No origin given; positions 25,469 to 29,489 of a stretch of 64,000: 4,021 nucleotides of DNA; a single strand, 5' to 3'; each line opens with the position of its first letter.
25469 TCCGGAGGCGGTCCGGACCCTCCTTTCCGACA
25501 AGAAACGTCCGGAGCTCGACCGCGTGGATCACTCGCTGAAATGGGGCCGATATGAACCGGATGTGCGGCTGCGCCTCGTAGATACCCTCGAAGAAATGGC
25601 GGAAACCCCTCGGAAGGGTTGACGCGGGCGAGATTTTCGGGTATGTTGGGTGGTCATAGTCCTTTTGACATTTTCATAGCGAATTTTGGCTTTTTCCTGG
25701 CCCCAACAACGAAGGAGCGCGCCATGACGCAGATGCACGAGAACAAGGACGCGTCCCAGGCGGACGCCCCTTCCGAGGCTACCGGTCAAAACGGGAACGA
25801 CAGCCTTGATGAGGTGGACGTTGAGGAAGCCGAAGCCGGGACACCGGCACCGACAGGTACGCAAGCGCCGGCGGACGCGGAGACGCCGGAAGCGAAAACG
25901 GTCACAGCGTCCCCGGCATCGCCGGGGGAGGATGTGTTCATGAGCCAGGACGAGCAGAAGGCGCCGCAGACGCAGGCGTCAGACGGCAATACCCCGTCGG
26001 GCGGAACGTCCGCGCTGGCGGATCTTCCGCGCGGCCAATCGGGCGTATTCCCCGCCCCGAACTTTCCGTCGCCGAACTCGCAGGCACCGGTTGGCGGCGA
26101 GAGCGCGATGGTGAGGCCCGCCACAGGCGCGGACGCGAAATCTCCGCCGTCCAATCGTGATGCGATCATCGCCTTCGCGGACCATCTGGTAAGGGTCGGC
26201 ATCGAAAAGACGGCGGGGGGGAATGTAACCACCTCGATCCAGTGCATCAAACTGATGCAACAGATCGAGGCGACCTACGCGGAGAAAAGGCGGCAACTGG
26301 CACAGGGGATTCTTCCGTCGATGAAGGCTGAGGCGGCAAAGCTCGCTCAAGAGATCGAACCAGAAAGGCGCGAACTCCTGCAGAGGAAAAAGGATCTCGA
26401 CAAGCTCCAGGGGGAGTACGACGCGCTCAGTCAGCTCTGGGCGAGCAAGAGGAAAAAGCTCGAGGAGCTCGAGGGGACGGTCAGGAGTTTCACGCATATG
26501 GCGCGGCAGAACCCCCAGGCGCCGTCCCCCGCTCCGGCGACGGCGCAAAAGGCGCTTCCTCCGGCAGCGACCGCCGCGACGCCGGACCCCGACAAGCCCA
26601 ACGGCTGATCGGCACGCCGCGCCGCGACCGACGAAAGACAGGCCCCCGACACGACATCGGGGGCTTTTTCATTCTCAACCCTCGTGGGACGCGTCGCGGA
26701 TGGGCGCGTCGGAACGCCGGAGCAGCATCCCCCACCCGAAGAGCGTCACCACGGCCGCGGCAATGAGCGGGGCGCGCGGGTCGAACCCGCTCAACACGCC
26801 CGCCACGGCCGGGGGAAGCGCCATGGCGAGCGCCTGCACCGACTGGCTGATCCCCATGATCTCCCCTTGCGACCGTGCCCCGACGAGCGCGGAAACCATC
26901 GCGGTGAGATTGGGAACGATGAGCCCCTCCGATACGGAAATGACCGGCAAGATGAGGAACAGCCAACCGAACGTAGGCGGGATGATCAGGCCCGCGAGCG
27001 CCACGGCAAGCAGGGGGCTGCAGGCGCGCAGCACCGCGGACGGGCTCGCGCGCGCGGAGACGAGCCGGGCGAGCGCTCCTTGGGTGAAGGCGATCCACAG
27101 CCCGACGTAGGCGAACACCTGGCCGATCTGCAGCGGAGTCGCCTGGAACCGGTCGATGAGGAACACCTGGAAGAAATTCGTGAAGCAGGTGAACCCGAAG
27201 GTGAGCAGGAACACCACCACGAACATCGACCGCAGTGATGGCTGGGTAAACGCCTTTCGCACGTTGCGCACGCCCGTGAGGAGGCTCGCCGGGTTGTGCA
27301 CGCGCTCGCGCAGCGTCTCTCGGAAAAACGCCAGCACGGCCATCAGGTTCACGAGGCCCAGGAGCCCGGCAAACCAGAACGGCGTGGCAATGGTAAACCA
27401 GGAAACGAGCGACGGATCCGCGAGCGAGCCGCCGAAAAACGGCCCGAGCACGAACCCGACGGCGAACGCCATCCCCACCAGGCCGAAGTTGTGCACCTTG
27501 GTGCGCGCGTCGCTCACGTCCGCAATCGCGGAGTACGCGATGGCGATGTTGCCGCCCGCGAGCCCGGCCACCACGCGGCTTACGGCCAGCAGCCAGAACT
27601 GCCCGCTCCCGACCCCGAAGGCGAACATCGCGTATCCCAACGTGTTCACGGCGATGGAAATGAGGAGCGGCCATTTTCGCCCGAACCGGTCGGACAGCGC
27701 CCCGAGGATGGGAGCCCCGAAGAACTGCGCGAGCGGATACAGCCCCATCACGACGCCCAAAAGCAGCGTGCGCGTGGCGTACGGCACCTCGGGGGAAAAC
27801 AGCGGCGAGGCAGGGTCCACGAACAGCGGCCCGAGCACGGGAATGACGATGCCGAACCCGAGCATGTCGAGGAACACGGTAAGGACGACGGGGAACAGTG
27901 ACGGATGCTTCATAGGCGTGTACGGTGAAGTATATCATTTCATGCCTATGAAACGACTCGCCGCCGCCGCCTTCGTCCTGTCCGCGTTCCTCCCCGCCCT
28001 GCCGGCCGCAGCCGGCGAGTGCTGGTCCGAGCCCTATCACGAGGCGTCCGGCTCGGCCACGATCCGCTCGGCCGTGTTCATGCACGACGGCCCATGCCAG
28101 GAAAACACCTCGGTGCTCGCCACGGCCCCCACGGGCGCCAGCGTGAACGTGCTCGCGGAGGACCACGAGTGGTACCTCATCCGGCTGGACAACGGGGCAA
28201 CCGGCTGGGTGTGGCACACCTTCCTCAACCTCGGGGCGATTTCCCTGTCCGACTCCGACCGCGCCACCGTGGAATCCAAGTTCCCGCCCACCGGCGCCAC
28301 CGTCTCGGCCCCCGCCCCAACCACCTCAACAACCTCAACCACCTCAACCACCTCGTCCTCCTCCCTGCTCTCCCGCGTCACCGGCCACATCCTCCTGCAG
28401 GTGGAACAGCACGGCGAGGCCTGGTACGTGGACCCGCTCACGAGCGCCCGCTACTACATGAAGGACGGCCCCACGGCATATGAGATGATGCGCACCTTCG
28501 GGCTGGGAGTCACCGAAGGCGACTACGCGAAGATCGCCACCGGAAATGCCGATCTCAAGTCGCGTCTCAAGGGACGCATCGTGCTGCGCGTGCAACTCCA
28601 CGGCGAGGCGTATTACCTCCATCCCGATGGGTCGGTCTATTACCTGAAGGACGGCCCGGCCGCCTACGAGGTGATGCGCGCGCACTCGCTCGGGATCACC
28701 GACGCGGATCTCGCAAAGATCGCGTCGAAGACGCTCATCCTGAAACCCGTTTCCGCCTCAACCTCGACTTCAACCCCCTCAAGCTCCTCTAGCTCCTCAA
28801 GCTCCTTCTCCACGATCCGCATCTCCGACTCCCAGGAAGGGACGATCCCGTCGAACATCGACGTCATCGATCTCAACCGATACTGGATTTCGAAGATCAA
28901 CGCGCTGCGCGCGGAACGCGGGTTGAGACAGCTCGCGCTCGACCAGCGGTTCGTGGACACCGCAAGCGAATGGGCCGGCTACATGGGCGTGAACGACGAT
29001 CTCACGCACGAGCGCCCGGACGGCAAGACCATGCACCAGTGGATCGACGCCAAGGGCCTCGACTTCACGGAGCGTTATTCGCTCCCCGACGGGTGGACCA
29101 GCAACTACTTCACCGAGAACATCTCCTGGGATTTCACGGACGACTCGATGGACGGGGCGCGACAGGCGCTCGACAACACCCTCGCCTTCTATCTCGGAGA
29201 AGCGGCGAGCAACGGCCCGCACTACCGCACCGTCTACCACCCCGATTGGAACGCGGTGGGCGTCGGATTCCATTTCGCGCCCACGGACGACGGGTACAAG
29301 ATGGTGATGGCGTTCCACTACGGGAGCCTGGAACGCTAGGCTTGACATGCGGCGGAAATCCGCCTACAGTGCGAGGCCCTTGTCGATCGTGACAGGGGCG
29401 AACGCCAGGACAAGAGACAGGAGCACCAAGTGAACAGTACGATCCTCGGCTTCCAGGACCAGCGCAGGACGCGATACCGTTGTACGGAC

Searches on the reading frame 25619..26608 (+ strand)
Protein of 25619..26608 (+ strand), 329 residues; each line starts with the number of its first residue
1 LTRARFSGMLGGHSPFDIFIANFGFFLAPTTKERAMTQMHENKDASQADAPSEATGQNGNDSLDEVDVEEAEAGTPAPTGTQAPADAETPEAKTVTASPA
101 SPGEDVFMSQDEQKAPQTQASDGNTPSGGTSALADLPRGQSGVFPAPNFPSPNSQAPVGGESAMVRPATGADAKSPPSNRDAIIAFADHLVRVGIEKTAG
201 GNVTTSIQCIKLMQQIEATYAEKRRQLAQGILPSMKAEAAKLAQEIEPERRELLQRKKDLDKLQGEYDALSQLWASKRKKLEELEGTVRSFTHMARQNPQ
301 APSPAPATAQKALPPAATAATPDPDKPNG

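Call 25: search_protein_families(library=pfam, proteins=[window:25619-26608:+], max_evalue=0.01)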
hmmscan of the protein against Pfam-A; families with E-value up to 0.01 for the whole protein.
window:25619-26608:+ (329 aa): 2 families
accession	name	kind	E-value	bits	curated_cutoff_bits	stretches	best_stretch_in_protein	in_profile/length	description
PF10473.14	CENP-F_leu_zip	-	0.0012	19.4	34.5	1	234-296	49-111/140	Leucine-rich repeats of kinetochore protein Cenp-F/LEK1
PF09762.14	CCDC93_CC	-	0.0017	17.9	30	1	196-293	88-185/429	CCDC93 coiled-coil domain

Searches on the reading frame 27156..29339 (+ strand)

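Call 25: search_protein_families(library=pfam, proteins=[window:27156-29339:+], max_evalue=0.01)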
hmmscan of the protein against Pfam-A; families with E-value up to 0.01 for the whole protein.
window:27156-29339:+ (727 aa): 3 families
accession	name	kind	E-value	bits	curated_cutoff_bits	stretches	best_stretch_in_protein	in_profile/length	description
PF08239.17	SH3_3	-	2.2e-08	34.6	27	1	318-357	13-53/54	Bacterial SH3 domain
PF00188.32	CAP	-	2.5e-08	35.2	21.1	1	579-713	2-110/117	Cysteine-rich secretory protein family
PF06347.19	SH3_4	-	0.00027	21.1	24.1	1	307-353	5-50/56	Bacterial SH3 domain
